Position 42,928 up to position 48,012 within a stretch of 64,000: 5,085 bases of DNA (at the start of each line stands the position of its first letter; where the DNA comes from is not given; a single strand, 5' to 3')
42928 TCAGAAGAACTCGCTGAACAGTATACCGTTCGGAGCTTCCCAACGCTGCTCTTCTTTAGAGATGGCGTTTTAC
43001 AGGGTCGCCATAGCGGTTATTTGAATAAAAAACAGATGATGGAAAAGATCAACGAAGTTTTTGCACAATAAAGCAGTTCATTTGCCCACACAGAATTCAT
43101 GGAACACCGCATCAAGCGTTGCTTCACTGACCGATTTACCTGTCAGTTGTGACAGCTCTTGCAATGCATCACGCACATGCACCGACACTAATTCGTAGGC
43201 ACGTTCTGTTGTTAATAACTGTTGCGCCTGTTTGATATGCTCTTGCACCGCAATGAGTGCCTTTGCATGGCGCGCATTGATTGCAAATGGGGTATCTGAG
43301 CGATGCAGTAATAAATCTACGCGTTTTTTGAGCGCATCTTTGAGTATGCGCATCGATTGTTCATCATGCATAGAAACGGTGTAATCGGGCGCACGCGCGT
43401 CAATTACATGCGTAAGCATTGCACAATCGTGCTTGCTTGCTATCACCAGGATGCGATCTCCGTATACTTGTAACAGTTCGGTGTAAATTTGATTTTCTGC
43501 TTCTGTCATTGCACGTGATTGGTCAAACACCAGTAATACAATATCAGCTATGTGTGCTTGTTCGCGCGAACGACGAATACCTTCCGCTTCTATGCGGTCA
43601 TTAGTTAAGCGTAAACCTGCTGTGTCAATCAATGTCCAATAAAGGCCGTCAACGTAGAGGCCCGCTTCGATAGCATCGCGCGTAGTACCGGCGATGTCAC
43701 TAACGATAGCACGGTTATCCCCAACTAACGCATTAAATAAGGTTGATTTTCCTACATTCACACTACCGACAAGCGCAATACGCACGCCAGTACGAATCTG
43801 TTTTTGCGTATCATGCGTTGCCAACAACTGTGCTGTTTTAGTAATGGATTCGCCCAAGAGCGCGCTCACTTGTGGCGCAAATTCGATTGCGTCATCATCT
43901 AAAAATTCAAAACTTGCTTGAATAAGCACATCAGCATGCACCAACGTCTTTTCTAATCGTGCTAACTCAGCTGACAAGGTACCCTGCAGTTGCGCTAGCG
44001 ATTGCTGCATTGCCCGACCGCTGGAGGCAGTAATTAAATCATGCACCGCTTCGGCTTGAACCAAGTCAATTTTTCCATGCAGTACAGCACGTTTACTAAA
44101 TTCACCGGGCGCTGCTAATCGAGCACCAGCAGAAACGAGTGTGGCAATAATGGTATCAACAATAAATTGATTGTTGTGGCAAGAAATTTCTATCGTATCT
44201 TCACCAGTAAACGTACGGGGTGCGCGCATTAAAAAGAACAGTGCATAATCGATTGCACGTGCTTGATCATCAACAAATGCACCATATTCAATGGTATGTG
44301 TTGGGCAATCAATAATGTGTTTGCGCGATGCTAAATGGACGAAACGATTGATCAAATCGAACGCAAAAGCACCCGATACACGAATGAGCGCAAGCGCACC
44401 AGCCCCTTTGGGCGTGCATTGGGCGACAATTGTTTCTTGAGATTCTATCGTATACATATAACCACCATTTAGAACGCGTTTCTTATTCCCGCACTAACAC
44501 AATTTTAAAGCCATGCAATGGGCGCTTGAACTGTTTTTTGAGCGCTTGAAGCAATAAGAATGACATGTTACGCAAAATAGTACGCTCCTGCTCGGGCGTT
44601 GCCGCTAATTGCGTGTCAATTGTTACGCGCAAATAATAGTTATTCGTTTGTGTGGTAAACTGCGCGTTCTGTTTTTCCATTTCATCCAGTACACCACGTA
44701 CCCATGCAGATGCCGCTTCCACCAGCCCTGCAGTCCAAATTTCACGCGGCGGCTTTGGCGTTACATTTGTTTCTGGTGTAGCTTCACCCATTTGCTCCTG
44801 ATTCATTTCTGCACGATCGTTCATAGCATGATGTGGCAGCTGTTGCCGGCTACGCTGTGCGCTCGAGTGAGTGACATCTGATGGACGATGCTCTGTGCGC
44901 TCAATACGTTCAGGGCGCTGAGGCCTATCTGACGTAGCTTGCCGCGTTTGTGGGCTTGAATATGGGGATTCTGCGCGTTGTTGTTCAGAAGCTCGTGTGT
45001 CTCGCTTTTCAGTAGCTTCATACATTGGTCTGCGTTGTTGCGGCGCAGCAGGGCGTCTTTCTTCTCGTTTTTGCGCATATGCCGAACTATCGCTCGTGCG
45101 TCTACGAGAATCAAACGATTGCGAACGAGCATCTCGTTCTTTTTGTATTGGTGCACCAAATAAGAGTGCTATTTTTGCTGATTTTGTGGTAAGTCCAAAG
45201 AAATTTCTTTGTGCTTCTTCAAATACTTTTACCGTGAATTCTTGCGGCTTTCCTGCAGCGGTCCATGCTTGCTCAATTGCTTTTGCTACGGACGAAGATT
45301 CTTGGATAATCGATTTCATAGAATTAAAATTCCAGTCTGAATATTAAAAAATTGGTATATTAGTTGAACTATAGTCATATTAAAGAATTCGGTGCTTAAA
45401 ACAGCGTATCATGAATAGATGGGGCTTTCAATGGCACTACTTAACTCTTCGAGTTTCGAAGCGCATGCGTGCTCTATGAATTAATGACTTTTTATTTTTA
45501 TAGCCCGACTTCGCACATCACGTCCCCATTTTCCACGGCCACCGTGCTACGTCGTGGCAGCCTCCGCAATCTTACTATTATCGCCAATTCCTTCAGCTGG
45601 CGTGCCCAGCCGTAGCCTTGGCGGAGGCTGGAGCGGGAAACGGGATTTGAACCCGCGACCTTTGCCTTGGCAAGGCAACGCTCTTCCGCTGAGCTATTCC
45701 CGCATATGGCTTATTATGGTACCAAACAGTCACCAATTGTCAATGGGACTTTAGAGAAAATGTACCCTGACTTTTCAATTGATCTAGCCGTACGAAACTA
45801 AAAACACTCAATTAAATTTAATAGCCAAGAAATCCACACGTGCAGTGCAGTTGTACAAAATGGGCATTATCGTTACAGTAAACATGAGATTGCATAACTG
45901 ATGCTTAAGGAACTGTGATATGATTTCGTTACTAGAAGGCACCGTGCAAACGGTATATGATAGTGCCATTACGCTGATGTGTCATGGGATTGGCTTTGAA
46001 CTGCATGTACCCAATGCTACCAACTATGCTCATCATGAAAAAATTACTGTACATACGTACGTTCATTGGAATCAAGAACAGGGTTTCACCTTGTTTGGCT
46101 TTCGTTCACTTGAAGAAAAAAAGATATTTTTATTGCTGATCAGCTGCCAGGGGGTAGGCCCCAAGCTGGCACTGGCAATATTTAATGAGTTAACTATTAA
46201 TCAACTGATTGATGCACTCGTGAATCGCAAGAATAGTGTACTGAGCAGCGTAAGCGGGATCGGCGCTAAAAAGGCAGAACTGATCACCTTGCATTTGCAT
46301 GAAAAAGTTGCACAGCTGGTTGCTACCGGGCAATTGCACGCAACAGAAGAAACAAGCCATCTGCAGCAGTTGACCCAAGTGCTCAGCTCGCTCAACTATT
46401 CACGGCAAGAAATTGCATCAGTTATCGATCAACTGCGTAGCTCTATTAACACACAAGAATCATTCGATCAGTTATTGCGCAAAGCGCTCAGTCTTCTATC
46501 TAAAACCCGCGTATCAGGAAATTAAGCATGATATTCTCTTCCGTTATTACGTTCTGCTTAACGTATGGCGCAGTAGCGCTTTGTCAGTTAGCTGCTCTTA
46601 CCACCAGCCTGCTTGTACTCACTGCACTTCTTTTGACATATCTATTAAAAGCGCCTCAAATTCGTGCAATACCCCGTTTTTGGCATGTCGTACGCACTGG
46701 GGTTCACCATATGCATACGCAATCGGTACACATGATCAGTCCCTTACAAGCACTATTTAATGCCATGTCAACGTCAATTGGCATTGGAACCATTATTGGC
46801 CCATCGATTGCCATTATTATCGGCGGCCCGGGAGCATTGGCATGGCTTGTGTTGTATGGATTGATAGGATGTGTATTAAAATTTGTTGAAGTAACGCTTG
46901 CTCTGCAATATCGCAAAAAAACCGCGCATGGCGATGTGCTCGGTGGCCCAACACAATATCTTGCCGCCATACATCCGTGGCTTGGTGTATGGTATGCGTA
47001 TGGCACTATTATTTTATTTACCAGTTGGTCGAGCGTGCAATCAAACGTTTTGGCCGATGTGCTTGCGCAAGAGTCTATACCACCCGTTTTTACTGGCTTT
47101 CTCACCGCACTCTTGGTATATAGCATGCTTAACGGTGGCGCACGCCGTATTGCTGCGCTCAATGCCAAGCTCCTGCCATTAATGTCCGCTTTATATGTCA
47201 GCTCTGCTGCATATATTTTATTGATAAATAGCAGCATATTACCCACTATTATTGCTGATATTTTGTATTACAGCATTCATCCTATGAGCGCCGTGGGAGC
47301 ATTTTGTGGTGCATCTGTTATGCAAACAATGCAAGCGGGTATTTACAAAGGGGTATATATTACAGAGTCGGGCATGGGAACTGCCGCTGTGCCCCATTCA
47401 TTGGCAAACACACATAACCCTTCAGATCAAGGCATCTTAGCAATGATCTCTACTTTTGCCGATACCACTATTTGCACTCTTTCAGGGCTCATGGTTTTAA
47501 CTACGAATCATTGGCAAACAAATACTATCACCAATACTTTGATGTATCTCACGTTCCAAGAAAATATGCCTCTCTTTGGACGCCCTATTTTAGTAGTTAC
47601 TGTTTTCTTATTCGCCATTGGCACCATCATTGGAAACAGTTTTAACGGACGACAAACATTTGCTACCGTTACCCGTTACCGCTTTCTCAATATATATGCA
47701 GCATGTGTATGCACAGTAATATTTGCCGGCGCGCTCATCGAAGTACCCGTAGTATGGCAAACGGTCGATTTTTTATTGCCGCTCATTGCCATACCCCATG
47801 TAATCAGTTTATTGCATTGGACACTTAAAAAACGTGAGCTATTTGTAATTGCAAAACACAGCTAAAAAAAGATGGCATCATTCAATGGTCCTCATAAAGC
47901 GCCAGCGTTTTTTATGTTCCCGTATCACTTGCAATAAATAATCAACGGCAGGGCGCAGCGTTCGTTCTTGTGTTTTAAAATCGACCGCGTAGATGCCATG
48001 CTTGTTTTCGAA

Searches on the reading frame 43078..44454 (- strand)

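Call 39: search_protein_families(library=pfam, proteins=[window:43078-44454:-], max_evalue=0.001)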
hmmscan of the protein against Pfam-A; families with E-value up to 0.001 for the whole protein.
window:43078-44454:- (458 aa): 7 families
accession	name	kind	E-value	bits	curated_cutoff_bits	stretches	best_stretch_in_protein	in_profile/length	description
PF12631.12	MnmE_helical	-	2.2e-38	133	40.1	1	131-455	1-211/211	MnmE helical domain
PF10396.14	TrmE_N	-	1.8e-33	115.6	29.8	1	8-128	1-117/117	GTP-binding protein TrmE N-terminus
PF01926.29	MMR_HSR1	-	2.5e-24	86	21.9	1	225-339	1-111/113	50S ribosome-binding GTPase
PF00350.29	Dynamin_N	-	2.9e-10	40.9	27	1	273-341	103-167/168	Dynamin family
PF02421.24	FeoB_N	-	1e-08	35.3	27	1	225-338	2-112/156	Ferrous iron transport protein B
PF04548.22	AIG1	-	2e-07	31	27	1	225-385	2-163/212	AIG1 family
PF03193.22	RsgA_GTPase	-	0.00056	20.2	30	0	213-256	97-139/174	RsgA GTPase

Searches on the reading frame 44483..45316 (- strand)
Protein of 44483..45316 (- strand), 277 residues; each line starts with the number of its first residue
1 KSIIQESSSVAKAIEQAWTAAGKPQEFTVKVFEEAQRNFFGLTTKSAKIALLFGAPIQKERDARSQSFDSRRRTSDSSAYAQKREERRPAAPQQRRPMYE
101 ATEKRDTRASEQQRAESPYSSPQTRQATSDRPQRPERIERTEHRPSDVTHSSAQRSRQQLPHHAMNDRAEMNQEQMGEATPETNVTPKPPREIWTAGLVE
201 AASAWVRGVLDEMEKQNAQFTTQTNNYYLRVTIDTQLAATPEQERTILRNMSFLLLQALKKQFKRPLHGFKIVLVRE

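Call 39: search_protein_families(library=pfam, proteins=[window:44483-45316:-], max_evalue=0.001)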
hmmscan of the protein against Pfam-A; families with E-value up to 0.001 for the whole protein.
window:44483-45316:- (277 aa): 1 family
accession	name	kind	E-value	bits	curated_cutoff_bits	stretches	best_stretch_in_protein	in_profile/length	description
PF14804.11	Jag_N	-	0.00041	21.2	25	1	8-49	4-46/50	Jag N-terminus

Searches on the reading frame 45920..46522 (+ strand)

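Call 39: search_protein_families(library=pfam, proteins=[window:45920-46522:+], max_evalue=0.001)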
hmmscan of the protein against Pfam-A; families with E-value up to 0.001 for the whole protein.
window:45920-46522:+ (201 aa): 4 families
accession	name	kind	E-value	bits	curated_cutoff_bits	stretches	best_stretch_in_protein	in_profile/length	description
PF01330.27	RuvA_N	-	7.5e-12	45.6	23.6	1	1-60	1-61/61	RuvA N terminal domain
PF14520.12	HHH_5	-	8.1e-11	42.7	27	1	70-127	1-56/57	Helix-hairpin-helix domain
PF00633.29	HHH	-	2e-05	24.6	24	0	108-123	13-28/30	Helix-hairpin-helix motif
PF07499.19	RuvA_C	-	0.00034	21.5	24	1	149-194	4-47/47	RuvA, C-terminal domain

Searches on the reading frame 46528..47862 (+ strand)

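Call 39: search_protein_families(library=pfam, proteins=[window:46528-47862:+], max_evalue=0.001)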
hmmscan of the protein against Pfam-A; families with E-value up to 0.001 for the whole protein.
window:46528-47862:+ (445 aa): 1 family
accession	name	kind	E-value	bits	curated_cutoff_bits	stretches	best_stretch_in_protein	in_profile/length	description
PF01235.23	Na_Ala_symp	-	1.4e-75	255.5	24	1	64-430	7-367/392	Sodium:alanine symporter family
